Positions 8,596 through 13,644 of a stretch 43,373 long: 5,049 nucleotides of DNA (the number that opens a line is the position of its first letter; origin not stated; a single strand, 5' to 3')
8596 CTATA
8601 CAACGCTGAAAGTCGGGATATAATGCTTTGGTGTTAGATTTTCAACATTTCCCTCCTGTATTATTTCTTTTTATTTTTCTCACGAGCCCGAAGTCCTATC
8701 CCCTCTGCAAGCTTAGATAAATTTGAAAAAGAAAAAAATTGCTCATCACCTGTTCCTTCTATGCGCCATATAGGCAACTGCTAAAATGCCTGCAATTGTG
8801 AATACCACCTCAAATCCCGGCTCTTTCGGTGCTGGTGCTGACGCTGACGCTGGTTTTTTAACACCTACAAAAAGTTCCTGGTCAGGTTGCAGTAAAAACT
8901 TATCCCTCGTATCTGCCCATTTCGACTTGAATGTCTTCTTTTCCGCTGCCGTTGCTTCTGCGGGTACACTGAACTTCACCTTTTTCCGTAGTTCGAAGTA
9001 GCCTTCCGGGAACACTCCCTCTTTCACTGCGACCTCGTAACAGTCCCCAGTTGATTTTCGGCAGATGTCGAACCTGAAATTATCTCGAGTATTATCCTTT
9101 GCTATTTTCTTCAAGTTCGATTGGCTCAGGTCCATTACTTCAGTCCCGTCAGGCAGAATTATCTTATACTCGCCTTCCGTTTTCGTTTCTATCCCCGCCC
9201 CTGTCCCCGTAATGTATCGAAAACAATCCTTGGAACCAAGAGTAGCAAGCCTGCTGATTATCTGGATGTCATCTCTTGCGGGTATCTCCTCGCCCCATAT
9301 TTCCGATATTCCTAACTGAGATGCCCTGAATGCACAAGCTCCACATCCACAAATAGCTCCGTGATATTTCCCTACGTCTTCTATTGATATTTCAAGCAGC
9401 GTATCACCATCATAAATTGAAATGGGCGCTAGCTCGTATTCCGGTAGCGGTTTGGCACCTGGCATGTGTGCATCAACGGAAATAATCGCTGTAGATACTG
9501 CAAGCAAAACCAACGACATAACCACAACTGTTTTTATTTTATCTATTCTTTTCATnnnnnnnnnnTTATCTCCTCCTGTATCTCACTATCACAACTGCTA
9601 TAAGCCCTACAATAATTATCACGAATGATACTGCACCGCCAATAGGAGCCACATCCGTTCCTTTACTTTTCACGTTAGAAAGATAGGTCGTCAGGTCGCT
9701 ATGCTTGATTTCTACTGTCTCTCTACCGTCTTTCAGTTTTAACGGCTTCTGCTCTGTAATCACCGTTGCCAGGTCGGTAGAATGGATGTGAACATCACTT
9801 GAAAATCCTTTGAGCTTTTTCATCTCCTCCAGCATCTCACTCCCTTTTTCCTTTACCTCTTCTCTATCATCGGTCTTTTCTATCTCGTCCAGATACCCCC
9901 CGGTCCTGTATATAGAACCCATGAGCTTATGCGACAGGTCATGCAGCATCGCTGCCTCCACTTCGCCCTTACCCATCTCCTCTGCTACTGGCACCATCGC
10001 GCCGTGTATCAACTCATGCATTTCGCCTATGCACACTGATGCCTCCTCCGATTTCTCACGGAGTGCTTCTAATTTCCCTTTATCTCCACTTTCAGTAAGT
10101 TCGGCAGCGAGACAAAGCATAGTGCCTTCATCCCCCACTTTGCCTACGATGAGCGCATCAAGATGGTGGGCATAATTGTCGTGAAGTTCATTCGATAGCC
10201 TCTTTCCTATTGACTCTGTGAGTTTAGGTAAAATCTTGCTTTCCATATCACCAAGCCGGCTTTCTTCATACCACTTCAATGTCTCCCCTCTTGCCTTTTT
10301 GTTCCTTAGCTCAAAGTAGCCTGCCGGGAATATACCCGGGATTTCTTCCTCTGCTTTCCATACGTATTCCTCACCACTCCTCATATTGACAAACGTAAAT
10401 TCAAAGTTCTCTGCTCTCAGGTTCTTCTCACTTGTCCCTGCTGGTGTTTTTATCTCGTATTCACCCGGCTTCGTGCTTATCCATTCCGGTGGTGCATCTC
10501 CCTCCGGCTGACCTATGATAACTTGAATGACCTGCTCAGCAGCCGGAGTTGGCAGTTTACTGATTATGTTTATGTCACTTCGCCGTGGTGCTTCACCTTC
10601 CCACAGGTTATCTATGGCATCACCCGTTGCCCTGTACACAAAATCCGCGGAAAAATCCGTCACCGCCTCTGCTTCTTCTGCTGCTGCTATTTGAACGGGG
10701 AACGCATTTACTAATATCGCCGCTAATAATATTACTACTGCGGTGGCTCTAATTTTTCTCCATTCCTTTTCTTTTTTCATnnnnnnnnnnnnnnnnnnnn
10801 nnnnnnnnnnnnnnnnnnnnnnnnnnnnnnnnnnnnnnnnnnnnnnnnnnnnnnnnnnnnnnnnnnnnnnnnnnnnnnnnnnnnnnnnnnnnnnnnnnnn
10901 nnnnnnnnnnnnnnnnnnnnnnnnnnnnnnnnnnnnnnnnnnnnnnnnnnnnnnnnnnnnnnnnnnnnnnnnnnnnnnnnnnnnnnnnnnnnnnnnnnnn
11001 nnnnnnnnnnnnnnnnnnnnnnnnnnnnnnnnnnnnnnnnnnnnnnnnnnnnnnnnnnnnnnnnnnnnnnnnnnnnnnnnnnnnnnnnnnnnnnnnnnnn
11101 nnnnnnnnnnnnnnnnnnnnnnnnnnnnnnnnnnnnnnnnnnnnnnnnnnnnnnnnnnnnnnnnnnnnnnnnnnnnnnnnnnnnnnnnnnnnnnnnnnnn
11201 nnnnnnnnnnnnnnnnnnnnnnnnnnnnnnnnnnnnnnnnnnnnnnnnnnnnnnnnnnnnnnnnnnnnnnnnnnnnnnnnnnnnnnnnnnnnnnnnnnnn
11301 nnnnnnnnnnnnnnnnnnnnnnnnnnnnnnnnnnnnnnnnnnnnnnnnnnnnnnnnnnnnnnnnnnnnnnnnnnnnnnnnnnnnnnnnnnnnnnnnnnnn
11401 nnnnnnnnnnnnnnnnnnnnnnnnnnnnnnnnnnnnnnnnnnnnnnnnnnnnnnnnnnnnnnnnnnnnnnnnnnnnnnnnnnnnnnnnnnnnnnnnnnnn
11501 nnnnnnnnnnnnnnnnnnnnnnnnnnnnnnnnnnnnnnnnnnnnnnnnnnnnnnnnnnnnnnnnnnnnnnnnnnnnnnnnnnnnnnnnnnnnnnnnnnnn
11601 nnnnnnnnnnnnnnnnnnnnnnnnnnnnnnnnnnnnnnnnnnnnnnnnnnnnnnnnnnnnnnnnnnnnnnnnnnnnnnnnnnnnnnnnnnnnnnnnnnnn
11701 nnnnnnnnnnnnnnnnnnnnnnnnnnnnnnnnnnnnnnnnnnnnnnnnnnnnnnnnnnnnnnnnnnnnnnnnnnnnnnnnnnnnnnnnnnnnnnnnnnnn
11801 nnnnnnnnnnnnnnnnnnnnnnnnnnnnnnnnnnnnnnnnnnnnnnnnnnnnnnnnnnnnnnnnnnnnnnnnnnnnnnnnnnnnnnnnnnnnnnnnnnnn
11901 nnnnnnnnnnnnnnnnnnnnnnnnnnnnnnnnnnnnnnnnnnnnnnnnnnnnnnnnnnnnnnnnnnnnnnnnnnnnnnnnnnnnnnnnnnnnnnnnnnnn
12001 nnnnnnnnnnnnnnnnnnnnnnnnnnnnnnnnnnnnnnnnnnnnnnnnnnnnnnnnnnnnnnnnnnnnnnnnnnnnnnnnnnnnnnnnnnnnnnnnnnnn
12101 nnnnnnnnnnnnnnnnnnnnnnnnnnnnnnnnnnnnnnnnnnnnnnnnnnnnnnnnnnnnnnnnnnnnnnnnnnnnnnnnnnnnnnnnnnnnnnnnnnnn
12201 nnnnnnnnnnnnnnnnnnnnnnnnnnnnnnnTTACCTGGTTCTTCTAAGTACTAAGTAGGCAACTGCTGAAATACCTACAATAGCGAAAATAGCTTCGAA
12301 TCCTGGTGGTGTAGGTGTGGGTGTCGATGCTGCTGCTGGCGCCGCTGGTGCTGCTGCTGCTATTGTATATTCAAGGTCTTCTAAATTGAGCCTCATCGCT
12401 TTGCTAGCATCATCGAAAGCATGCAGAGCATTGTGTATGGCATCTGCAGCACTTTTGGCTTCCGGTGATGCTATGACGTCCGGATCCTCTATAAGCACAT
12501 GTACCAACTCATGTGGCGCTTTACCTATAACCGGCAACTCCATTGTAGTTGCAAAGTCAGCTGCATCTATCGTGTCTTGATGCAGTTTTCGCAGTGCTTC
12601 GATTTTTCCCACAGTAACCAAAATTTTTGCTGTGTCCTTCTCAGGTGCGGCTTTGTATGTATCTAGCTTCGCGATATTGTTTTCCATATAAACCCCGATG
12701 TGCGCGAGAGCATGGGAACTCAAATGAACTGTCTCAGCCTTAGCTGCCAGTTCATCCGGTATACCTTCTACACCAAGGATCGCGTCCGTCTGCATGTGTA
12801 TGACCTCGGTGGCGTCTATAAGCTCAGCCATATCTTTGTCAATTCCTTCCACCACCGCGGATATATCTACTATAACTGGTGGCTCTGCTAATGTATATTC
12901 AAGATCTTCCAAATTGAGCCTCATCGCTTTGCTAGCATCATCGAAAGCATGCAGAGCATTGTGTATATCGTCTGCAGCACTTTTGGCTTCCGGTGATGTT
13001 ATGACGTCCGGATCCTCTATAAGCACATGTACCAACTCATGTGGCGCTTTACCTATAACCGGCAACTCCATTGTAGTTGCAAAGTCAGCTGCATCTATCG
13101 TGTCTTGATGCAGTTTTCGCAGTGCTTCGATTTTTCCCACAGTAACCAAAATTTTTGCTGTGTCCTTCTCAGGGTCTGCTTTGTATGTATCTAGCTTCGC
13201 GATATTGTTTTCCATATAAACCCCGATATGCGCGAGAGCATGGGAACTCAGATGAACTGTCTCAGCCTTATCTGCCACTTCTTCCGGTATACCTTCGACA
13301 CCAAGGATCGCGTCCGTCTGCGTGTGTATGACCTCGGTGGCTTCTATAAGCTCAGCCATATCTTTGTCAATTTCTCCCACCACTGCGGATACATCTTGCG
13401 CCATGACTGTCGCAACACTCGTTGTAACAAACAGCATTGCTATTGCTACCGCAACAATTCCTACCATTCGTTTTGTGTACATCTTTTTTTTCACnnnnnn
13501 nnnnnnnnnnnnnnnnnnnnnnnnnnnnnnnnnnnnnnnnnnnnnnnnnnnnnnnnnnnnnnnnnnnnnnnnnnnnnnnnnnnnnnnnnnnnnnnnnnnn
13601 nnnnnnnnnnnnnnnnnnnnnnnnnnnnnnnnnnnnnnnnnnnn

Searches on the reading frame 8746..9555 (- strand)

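Call 56: search_protein_families(library=pfam, proteins=[window:8746-9555:-], max_evalue=0.01)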
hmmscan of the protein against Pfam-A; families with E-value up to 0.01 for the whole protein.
window:8746-9555:- (269 aa): 1 family
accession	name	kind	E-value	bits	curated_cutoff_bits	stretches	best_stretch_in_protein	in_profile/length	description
PF18204.6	PGF-CTERM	-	9.4e-07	29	18.8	1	246-267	2-23/23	PGF-CTERM motif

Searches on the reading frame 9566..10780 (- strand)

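Call 56: search_protein_families(library=pfam, proteins=[window:9566-10780:-], max_evalue=0.01)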
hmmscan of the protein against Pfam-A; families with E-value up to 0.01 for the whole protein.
window:9566-10780:- (404 aa): 1 family
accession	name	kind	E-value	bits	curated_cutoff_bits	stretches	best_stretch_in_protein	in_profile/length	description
PF07730.19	HisKA_3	-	0.0028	18.6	24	0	193-260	3-62/68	Histidine kinase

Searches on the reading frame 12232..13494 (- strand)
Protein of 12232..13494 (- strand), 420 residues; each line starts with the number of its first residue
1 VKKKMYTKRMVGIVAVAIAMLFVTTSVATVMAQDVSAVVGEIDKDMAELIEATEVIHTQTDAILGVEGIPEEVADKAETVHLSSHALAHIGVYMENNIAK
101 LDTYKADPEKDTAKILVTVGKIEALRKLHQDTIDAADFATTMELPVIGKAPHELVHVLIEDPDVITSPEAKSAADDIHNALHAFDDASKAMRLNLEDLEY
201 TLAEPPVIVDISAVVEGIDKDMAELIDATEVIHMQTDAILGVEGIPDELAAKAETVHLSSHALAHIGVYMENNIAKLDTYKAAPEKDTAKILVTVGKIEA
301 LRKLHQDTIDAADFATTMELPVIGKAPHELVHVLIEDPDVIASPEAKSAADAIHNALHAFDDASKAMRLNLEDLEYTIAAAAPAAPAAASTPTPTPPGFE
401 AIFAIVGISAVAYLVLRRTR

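Call 56: search_protein_families(library=pfam, proteins=[window:12232-13494:-], max_evalue=0.01)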
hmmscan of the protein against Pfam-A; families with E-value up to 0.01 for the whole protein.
window:12232-13494:- (420 aa): 3 families
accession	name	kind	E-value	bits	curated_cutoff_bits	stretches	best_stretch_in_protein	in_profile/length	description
PF18204.6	PGF-CTERM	-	1.7e-06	28.2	18.8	1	397-418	2-23/23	PGF-CTERM motif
PF23345.1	NUP160_helical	-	1.3e-05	25.1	27.5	0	150-203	39-89/231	Nucleoporin NUP160, helical domain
PF06103.16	DUF948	-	0.0056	17.3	37.2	0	13-92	5-82/89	Bacterial protein of unknown function (DUF948)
